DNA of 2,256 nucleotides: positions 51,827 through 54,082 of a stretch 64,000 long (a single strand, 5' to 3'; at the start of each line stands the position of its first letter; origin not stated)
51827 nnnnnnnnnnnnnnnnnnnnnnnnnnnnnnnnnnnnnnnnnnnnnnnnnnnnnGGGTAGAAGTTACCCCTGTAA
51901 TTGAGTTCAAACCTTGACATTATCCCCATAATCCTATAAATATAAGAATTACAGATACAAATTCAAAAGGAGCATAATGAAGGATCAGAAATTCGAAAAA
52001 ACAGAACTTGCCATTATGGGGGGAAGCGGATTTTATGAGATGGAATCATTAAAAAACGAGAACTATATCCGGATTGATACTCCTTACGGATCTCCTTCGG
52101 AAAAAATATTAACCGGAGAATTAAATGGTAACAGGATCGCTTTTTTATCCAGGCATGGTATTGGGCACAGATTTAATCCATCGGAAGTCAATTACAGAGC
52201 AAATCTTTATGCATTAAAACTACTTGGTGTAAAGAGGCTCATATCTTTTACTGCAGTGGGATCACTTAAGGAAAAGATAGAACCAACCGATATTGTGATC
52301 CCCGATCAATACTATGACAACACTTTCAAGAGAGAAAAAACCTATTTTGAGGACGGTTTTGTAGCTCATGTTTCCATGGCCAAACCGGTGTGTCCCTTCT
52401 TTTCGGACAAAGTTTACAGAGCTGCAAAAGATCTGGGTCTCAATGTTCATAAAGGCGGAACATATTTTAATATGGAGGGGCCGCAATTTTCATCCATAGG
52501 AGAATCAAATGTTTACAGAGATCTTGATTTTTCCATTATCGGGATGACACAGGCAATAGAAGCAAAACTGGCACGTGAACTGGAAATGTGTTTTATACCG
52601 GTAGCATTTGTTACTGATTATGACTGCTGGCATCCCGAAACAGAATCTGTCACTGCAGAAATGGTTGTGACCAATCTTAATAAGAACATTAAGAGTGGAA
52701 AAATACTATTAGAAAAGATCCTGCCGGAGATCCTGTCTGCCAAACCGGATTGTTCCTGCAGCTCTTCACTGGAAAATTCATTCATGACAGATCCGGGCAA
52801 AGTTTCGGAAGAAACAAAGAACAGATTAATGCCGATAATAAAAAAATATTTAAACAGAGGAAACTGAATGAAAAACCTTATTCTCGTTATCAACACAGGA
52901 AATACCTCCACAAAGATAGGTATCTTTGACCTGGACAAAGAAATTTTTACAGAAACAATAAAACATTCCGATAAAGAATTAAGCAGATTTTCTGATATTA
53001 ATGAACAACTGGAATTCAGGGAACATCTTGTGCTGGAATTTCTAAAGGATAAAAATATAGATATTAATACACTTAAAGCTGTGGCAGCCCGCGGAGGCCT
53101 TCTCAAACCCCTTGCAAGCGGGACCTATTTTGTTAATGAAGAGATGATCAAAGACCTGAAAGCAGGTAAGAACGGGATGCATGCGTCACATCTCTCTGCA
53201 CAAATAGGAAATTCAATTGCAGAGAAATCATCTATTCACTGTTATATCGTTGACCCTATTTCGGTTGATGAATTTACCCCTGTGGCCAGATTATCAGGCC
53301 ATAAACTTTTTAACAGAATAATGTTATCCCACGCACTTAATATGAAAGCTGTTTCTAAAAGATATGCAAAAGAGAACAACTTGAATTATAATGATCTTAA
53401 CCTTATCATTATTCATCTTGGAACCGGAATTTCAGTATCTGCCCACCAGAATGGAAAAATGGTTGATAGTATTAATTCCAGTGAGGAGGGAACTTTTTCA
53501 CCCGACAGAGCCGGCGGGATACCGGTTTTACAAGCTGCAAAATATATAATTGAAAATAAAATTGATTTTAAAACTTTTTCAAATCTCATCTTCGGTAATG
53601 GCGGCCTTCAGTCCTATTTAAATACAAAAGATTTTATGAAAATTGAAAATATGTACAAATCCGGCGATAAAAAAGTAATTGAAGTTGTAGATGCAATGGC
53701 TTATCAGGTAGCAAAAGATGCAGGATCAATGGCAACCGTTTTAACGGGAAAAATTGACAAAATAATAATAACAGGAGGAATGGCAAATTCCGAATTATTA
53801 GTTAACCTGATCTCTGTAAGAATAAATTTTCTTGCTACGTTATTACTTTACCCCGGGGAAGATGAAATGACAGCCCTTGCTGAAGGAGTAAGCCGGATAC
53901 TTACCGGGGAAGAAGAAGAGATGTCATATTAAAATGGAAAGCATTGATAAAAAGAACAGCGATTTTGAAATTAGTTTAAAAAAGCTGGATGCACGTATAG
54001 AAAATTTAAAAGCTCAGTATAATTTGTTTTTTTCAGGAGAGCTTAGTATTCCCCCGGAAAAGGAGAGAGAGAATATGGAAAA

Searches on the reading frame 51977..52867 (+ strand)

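Call 35: search_protein_families(library=pfam, proteins=[window:51977-52867:+], max_evalue=0.00001)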
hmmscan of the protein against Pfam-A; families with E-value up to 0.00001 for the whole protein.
window:51977-52867:+ (296 aa): 1 family
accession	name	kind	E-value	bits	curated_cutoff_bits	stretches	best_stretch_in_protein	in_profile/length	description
PF01048.26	PNP_UDP_1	-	9.2e-40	136.9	25.1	1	11-249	2-232/233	Phosphorylase superfamily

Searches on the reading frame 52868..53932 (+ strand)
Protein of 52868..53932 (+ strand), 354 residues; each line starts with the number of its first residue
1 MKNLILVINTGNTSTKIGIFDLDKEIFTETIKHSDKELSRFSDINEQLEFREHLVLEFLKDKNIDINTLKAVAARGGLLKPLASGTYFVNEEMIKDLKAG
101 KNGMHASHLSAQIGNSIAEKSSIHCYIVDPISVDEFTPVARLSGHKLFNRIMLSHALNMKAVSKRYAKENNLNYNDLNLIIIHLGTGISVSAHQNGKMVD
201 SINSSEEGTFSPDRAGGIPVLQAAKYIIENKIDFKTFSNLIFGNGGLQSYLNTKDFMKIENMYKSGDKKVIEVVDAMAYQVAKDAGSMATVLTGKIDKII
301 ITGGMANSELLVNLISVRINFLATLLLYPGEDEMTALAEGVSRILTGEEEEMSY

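Call 35: search_protein_families(library=pfam, proteins=[window:52868-53932:+], max_evalue=0.00001)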
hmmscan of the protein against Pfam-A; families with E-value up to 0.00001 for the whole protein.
window:52868-53932:+ (354 aa): 1 family
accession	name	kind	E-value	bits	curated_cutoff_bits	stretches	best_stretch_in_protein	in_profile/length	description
PF00871.23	Acetate_kinase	-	3.8e-15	55.9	22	1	155-316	178-344/392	Acetokinase family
